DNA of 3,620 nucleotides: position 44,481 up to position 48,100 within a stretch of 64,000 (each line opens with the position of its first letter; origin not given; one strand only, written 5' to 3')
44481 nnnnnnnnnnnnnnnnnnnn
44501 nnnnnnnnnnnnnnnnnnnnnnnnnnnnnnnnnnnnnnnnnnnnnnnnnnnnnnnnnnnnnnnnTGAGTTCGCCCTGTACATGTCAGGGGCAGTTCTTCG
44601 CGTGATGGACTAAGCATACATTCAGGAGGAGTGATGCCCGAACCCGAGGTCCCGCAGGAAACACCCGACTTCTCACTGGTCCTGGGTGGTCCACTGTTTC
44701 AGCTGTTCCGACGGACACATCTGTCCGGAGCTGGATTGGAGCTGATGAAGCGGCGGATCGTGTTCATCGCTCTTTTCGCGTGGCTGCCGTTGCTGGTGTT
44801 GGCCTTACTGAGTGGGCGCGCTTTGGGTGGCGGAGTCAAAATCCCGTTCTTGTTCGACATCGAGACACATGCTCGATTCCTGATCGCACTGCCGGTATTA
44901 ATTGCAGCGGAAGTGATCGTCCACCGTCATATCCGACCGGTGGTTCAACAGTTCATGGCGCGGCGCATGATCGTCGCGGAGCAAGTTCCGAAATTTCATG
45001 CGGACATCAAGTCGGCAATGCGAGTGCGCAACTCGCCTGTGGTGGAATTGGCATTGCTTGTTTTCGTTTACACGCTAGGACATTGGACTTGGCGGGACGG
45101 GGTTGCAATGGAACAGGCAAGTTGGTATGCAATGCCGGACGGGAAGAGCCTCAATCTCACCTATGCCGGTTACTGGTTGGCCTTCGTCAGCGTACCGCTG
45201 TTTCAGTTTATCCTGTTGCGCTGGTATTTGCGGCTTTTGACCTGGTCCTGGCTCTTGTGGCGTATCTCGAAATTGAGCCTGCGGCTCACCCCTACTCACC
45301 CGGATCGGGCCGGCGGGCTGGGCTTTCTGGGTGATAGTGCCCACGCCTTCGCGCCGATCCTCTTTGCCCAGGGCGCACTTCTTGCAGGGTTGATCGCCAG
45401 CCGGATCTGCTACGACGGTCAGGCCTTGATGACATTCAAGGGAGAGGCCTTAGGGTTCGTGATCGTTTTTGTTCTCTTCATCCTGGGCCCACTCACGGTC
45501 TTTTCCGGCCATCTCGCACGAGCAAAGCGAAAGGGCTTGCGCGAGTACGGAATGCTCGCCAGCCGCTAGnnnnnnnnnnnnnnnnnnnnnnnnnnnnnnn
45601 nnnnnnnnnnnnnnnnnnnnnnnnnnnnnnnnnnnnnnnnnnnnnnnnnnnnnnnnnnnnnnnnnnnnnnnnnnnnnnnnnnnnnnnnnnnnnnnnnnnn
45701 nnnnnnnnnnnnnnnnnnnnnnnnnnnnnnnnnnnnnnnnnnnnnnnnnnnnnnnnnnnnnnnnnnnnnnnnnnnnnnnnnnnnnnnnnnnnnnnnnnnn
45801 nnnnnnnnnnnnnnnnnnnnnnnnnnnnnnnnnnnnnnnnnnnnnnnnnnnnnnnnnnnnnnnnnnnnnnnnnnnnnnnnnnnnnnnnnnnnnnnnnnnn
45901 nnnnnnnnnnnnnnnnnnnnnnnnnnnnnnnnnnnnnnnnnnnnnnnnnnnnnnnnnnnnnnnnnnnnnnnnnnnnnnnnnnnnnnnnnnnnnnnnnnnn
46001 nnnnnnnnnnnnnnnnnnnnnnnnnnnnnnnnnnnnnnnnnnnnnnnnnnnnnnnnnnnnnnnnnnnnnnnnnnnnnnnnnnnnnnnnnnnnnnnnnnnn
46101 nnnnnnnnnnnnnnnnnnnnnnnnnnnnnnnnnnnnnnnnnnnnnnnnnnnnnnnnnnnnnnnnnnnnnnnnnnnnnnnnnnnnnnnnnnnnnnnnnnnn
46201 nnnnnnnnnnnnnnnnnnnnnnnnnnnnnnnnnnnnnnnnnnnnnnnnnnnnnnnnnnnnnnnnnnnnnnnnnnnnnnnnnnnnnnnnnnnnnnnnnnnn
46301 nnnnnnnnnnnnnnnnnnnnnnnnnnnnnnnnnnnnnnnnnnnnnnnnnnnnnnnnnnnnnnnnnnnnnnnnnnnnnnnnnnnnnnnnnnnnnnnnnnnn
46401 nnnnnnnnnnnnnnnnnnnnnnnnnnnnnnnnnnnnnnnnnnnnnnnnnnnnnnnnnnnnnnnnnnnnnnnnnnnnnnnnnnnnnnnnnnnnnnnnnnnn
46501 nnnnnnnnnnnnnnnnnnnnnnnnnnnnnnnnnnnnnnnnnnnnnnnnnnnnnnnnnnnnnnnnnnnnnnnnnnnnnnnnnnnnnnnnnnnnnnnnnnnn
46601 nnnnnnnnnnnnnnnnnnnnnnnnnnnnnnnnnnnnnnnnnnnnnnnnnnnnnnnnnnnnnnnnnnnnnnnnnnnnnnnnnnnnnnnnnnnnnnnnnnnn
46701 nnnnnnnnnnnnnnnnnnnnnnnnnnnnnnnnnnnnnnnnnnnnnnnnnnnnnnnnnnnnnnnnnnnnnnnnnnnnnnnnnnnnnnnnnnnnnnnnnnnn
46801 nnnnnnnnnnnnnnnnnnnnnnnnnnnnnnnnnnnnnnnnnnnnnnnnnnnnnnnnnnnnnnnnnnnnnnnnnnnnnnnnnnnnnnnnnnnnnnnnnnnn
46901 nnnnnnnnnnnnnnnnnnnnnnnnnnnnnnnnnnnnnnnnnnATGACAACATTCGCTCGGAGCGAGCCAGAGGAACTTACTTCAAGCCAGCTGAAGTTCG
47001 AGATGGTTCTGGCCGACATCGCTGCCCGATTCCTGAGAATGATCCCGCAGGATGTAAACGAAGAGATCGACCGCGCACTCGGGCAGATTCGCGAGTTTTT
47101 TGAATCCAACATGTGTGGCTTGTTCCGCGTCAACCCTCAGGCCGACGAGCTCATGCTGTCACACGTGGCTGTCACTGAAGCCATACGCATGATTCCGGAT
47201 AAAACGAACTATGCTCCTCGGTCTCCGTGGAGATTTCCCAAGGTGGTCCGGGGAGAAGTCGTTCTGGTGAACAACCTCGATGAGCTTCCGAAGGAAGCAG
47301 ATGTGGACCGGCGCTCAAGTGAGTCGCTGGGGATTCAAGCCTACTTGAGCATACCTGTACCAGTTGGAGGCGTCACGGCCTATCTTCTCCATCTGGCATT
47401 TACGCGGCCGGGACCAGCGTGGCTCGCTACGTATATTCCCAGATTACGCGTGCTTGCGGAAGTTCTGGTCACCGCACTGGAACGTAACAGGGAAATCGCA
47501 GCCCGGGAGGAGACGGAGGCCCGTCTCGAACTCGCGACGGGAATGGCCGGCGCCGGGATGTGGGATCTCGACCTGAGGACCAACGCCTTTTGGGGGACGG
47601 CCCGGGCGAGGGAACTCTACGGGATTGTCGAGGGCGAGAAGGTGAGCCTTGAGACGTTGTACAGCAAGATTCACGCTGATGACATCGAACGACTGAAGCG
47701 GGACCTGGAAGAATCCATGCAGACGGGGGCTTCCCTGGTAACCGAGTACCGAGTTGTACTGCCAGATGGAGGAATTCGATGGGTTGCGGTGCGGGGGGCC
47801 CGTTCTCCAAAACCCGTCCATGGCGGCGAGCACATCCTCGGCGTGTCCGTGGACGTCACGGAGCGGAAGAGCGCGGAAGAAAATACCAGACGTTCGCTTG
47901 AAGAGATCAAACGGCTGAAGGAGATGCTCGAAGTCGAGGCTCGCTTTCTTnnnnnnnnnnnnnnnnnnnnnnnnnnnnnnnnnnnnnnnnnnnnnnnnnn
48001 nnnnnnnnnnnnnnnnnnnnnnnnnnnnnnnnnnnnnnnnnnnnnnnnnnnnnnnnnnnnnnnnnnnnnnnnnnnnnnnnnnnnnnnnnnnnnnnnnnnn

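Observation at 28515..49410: Two paralogous sigma54 activator-ABM protein modules, each with a correctly spaced -24/-12 promoter candidate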

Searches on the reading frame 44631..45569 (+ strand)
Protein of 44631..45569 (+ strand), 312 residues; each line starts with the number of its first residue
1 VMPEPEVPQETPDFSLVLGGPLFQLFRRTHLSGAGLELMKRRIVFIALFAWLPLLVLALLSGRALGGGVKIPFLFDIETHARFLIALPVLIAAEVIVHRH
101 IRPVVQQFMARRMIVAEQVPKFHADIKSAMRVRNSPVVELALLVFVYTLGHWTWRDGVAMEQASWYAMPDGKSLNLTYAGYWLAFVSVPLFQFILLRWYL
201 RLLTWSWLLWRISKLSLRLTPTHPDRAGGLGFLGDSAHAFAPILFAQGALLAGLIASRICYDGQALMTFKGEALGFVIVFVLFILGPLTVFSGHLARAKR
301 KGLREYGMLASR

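Call 8: search_protein_families(library=pfam, proteins=[window:44631-45569:+])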
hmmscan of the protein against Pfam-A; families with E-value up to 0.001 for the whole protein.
window:44631-45569:+ (312 aa): 0 families

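Call 21: search_protein_families(library=ncbifam, proteins=[window:44631-45569:+], max_evalue=0.00001)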
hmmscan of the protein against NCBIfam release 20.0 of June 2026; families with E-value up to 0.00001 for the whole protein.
window:44631-45569:+ (312 aa): 0 families

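Call 24: search_protein_families(library=pfam, proteins=[window:44631-45569:+], max_evalue=0.01)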
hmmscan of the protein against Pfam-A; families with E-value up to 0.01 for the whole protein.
window:44631-45569:+ (312 aa): 0 families

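Call 67: search_protein_families(library=pfam, proteins=[window:44631-45569:+], max_evalue=1)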
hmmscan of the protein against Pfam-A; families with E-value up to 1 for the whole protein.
window:44631-45569:+ (312 aa): 0 families

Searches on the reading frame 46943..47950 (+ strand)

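Call 67: search_protein_families(library=pfam, proteins=[window:46943-47950:+], max_evalue=1)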
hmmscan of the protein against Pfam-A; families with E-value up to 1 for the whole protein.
window:46943-47950:+ (336 aa): 6 families
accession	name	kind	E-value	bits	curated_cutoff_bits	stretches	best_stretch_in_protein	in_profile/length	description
PF08447.18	PAS_3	-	1.9e-10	41.3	25.6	1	221-285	7-72/89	PAS fold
PF01590.32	GAF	-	0.00053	21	22.4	1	38-178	2-132/133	GAF domain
PF08448.16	PAS_4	-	0.0012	19.5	23.1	1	238-309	39-109/110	PAS fold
PF13185.12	GAF_2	-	0.0019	18.9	28.6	1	36-173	2-129/136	GAF domain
PF10163.14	EnY2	-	0.012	16.4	27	1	14-52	47-82/83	Transcription factor e(y)2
PF00989.32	PAS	-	0.016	15.7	22.6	1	202-287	10-95/113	PAS fold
